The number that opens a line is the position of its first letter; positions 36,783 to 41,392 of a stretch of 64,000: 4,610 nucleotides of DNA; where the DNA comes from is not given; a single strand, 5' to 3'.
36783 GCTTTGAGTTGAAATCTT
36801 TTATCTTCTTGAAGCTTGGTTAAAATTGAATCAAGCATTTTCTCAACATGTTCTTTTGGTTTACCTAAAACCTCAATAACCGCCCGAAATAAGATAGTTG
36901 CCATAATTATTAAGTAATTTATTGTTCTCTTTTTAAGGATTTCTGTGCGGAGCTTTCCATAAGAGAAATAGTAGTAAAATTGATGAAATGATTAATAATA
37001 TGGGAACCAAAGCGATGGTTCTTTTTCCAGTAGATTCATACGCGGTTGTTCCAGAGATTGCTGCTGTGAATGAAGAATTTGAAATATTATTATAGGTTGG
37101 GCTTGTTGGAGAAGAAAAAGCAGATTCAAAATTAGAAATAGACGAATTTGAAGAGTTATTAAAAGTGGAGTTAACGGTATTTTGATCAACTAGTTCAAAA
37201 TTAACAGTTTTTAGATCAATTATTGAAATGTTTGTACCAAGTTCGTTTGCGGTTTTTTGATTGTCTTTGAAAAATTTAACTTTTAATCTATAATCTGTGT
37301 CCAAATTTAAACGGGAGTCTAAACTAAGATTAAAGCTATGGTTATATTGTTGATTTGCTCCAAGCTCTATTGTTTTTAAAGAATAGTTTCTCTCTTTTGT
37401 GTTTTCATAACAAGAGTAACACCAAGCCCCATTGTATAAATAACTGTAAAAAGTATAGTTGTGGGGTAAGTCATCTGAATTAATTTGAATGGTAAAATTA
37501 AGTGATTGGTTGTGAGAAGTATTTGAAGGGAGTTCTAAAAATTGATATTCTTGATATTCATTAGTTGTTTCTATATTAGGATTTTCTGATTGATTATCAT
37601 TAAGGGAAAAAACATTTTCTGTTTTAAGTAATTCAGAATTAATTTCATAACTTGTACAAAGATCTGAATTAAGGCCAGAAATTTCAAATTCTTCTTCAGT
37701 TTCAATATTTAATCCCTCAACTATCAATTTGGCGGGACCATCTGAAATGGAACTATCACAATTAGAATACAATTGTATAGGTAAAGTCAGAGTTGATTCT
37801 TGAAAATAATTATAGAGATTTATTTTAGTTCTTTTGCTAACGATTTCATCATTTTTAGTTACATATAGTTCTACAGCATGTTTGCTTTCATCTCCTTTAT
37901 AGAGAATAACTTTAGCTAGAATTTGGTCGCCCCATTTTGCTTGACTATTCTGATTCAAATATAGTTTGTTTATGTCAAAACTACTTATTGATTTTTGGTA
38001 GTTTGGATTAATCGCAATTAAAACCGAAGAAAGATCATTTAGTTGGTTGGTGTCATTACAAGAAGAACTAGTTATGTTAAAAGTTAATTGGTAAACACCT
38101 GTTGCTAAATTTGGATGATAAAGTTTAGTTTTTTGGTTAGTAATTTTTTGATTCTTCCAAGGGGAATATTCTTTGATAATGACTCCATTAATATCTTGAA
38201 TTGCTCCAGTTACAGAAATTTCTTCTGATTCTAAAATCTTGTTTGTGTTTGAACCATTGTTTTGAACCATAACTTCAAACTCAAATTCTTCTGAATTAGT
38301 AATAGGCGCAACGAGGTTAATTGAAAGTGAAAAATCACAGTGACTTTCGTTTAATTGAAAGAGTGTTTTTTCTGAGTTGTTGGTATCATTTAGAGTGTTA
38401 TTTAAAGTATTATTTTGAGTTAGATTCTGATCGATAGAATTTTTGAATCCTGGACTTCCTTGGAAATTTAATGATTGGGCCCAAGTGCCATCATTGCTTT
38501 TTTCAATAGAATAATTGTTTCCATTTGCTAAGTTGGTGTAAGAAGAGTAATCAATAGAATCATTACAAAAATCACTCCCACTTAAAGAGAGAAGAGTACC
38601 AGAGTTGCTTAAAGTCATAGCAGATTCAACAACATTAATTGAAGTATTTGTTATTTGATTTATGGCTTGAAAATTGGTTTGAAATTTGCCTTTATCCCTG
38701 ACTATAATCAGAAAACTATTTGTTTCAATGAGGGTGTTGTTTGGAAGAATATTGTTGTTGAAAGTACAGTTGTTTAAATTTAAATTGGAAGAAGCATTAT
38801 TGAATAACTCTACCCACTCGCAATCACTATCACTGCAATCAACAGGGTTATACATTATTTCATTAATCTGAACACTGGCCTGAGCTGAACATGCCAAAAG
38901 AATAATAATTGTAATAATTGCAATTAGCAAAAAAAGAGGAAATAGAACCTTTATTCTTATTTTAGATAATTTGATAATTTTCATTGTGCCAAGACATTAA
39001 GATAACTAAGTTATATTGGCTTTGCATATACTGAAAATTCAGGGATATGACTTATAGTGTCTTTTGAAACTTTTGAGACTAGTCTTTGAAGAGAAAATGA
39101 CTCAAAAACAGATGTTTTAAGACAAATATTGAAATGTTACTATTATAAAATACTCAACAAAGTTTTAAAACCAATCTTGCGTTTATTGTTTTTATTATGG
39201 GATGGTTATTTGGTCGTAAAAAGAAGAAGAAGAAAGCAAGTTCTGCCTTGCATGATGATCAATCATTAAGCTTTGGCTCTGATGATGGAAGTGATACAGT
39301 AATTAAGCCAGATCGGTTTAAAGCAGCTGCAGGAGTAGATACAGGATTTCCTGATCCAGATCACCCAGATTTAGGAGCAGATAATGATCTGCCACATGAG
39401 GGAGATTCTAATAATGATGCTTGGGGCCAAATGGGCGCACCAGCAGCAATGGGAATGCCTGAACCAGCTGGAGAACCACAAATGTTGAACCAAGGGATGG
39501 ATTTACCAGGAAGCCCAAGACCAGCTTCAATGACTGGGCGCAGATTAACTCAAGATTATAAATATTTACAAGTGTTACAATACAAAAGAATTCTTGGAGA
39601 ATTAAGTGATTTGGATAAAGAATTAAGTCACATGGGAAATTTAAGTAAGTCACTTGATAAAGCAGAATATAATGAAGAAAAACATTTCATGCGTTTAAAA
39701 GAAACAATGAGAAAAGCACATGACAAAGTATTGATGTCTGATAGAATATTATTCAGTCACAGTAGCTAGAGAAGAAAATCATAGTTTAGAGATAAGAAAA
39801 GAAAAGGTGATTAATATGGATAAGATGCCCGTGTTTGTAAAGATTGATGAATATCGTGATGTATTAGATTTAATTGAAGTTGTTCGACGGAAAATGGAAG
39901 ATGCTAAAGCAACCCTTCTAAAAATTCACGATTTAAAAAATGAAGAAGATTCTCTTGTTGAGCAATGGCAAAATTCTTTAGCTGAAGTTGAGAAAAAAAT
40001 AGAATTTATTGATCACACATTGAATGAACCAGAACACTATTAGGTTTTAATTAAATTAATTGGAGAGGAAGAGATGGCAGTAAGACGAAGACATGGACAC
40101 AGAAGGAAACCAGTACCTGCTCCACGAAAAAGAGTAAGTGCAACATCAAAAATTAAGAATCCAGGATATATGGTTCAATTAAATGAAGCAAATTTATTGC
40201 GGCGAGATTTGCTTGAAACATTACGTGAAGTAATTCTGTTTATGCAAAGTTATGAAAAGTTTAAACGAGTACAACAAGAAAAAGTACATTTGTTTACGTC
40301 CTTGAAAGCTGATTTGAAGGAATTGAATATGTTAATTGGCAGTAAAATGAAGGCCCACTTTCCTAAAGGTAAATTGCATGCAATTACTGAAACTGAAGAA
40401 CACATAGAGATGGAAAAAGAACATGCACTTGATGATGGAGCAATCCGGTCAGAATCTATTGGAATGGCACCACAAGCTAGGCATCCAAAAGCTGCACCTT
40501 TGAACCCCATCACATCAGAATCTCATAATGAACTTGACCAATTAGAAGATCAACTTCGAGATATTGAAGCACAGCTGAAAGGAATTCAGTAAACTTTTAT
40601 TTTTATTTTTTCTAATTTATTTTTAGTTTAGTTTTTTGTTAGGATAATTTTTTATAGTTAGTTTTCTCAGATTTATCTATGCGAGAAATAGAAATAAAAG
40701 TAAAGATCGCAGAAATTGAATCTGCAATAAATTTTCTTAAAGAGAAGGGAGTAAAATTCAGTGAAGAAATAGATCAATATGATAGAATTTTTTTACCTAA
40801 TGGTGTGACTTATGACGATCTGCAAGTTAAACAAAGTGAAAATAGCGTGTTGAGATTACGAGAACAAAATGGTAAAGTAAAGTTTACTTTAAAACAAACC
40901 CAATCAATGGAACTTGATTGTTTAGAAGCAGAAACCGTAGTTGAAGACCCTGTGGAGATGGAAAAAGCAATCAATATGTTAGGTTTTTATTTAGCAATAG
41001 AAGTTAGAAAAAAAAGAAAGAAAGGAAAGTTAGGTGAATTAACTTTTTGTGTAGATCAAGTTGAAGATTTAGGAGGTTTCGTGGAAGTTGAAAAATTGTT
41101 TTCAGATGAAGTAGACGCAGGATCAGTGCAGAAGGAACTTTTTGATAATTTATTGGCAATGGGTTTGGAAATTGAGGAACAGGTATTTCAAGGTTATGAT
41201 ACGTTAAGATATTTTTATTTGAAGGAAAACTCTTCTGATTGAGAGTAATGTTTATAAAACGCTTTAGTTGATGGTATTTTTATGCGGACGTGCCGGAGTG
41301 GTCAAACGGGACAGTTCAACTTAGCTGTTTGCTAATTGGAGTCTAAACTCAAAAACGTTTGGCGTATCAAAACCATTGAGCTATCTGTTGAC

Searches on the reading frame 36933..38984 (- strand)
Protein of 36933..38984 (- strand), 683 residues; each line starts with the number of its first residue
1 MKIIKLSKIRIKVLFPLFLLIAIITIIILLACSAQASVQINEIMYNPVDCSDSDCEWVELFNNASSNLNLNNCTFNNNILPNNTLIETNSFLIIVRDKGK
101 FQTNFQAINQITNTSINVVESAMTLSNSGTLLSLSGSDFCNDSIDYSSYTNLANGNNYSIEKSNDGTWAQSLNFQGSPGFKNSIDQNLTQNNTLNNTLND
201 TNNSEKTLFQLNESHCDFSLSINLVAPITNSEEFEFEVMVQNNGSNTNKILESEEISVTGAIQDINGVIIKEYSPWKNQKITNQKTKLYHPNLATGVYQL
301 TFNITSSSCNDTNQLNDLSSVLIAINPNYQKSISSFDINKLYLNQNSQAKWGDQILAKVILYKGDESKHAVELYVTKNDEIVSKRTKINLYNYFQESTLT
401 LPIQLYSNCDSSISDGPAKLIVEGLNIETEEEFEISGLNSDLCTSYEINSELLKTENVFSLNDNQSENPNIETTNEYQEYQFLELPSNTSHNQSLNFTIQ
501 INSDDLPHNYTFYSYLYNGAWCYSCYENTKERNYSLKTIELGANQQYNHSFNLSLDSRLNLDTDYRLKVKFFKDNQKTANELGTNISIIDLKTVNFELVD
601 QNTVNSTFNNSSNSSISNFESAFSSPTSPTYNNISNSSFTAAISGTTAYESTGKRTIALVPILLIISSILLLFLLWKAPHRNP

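Call 10: search_protein_families(library=pfam, proteins=[window:36933-38984:-], max_evalue=0.0001)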
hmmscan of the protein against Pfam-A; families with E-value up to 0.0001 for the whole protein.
window:36933-38984:- (683 aa): 1 family
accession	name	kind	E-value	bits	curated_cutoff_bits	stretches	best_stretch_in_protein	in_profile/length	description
PF00932.25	LTD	-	1.9e-08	35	34.3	1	33-131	3-101/109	Lamin Tail Domain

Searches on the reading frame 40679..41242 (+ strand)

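Call 22: search_protein_families(library=pfam, proteins=[window:40679-41242:+], max_evalue=0.001)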
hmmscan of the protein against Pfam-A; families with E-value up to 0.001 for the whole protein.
window:40679-41242:+ (187 aa): 1 family
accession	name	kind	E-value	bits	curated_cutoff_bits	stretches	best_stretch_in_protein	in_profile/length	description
PF01928.26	CYTH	-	7.6e-17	62.1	23.2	1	1-165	1-171/179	CYTH domain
